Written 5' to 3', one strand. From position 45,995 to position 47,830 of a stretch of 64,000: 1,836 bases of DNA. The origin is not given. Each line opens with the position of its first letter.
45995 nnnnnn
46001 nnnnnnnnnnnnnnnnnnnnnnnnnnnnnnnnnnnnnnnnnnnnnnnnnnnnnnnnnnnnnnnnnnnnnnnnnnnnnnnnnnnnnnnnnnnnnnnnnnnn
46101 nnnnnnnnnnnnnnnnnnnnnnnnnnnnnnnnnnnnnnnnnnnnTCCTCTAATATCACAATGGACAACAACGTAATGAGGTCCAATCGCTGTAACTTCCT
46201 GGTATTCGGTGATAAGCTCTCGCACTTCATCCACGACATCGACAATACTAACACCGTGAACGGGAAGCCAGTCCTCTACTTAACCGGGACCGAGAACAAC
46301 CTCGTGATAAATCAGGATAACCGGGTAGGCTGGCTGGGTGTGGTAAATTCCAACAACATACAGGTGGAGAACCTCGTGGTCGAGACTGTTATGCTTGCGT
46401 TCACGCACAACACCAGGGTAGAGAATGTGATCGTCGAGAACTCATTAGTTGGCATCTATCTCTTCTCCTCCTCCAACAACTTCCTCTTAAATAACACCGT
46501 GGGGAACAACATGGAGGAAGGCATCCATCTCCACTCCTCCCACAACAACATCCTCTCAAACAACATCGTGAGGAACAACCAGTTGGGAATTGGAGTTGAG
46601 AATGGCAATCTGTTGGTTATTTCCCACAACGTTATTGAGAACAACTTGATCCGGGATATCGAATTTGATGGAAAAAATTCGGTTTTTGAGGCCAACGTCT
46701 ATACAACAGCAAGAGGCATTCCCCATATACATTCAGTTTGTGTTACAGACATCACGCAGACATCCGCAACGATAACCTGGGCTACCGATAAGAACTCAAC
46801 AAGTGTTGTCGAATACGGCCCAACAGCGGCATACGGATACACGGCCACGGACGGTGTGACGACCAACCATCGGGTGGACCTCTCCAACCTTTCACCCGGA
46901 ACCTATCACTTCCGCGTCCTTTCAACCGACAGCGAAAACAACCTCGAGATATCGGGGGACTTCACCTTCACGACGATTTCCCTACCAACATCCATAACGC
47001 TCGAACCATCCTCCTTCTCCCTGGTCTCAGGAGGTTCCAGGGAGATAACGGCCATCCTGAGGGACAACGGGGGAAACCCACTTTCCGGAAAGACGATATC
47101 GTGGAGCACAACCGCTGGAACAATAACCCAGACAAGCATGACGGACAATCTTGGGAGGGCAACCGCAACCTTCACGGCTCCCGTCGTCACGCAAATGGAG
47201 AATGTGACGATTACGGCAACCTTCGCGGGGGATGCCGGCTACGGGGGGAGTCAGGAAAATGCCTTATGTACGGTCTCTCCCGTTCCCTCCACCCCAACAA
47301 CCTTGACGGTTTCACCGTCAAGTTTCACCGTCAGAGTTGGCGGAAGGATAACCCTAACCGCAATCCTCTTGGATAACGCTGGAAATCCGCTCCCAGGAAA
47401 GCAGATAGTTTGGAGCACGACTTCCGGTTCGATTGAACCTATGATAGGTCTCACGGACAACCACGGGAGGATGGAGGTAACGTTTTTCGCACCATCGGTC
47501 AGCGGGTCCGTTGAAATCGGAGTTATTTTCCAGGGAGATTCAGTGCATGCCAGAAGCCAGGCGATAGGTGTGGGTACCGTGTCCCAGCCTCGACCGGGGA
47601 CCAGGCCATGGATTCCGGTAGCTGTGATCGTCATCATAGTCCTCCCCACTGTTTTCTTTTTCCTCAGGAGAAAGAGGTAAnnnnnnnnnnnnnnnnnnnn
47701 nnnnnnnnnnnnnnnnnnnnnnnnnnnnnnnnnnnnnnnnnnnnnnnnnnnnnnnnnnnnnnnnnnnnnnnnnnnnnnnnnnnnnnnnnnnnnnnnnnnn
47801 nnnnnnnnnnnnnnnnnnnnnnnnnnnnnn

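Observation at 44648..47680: Giant N-glycosylation-sequon-dense parallel-beta-helix surface adhesin with C-terminal TM+RRKR anchor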

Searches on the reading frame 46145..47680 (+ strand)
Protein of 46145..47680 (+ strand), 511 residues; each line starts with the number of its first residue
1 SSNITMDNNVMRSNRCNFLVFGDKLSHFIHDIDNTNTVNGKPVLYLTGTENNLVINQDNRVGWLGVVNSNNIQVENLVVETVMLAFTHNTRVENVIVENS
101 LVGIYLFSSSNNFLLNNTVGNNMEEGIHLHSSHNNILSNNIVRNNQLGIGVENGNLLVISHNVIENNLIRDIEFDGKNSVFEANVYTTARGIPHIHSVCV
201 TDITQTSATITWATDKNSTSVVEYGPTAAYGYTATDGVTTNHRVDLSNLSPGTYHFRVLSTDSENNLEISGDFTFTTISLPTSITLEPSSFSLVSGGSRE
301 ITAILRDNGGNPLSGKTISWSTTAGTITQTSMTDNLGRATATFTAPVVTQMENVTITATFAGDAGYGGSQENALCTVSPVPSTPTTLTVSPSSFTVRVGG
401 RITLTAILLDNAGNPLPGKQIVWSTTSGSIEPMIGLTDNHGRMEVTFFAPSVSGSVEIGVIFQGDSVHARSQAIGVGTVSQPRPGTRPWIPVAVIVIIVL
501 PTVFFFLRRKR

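Call 31: find_related_loci(query=window:46145-47680:+, collection=genome_contigs, flank=10000)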
Query window:46145-47680:+ (511 aa) in genome_contigs; peptide patterns used: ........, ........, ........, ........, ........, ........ (x = any residue, [..] = any of these).
38 stretches matched a pattern, but none encodes a relative of the query by tblastn (E <= 1e-3).

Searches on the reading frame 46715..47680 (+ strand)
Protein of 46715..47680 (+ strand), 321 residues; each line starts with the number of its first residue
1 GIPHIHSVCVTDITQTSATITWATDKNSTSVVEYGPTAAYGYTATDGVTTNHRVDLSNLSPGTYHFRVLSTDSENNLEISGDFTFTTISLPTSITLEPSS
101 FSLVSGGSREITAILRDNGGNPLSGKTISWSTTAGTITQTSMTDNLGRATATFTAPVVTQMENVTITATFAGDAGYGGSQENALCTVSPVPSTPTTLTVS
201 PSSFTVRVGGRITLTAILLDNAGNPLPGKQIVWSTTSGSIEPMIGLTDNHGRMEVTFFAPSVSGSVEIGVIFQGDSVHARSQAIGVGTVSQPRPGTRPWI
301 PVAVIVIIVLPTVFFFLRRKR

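Call 43: find_homologous_proteins(query=window:46715-47680:+)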
Query window:46715-47680:+ (321 aa): 17 proteins with E <= 0.001 among 4040 candidates.
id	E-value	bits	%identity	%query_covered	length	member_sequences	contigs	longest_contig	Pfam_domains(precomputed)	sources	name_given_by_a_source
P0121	1.2e-65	240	53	82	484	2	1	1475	PF13229.13,PF02369.23,PF05048.20,PF09134.17,PF16656.12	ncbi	ncbi:MAG: Ig-like domain-containing protein, partial [Candidatus Zixiibacteriota bacterium]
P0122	8.2e-33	132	56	21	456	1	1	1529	PF16655.13,PF25059.2,PF23376.2,PF00041.28,PF16656.12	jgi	jgi:phosphodiesterase/alkaline phosphatase D-like protein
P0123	2.0e-15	75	32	45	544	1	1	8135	PF26182.1,PF02369.23,PF22359.3,PF02368.25,PF26918.1,PF09134.17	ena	-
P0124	4.3e-13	67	50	27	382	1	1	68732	PF00753.34,PF16656.12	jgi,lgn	jgi:beta-lactamase superfamily II metal-dependent hydrolase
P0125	7.7e-13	67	51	27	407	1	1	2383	PF25275.2,PF16656.12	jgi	jgi:hypothetical protein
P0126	1.2e-9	56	41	26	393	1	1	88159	PF00041.28,PF16656.12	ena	-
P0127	3.0e-9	55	43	32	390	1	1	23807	PF00963.25,PF13620.13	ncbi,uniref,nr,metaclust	ncbi:MAG: hypothetical protein A2Y57_01345 [Candidatus Woykebacteria bacterium RBG_13_40_7b]|uniref:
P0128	1.9e-8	52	35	45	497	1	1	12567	PF22073.3,PF15780.12,PF07610.18,PF22544.3,PF00041.28,PF16656.12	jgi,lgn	jgi:hypothetical protein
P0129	4.1e-8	51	33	54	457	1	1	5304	PF17789.8,PF16640.12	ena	-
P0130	1.8e-7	49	32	54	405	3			PF02369.23,PF02368.25,PF26918.1,PF09134.17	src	-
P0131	1.4e-6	46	30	66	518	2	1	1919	PF25174.2,PF02369.23,PF27303.1,PF23381.2,PF24817.2,PF00400.39,PF23414.2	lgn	-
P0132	2.5e-6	45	28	47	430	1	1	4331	PF02369.23,PF03739.20,PF09134.17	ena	-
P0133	1.4e-5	43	40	26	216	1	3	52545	PF00041.28,PF16656.12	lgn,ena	-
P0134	5.8e-5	41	29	50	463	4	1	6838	PF26182.1,PF02369.23,PF02368.25,PF26918.1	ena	-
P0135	2.1e-4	39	31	48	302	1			PF02369.23,PF02368.25,PF26918.1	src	-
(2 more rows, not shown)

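Call 81: search_protein_representatives(protein=window:46715-47680:+)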
Query: 321 residues. Proteins with E-value up to 0.001 (for the whole library): 16007; up to 1e-10: 5354; up to 1e-30: 907. The best 150 are listed.
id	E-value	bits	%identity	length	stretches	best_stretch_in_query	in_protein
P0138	5.0e-235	794.5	47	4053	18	3-88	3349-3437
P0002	7.5e-202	685.5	99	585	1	1-321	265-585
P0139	3.1e-199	676.9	41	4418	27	3-91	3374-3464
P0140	4.1e-193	656.8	41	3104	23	7-93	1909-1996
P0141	4.4e-169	577.9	39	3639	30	3-146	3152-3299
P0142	1.0e-167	573.4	42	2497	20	9-99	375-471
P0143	4.7e-166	568.0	40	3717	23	1-87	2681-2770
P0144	3.0e-160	548.9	46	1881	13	3-89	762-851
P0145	2.3e-156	536.1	41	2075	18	3-89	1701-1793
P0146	7.4e-152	521.3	46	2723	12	3-105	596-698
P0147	1.6e-151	520.3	37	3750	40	8-94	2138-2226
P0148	2.1e-148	510.0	41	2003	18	5-92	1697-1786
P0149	3.9e-146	502.5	42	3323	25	9-94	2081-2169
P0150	1.6e-145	500.6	44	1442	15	3-94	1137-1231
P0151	1.7e-142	490.6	44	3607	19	5-85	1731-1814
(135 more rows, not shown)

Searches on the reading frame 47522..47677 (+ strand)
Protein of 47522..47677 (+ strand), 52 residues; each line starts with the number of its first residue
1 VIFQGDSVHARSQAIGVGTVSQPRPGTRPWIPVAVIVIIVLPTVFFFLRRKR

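Call 15: search_protein_families(library=ncbifam, proteins=[window:47522-47677:+], max_evalue=10)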
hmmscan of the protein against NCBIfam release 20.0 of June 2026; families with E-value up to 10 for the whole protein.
seq(52 aa): 2 families
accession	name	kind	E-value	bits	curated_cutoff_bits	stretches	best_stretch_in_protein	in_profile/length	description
TIGR03024.1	arch_PEF_CTERM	domain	0.04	14.2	23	1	30-51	8-24/25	PEF-CTERM sorting domain-containing protein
NF045529.2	Heimdall-CTERM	domain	0.15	12.5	24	1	35-52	8-25/26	Heimdall-CTERM domain-containing surface protein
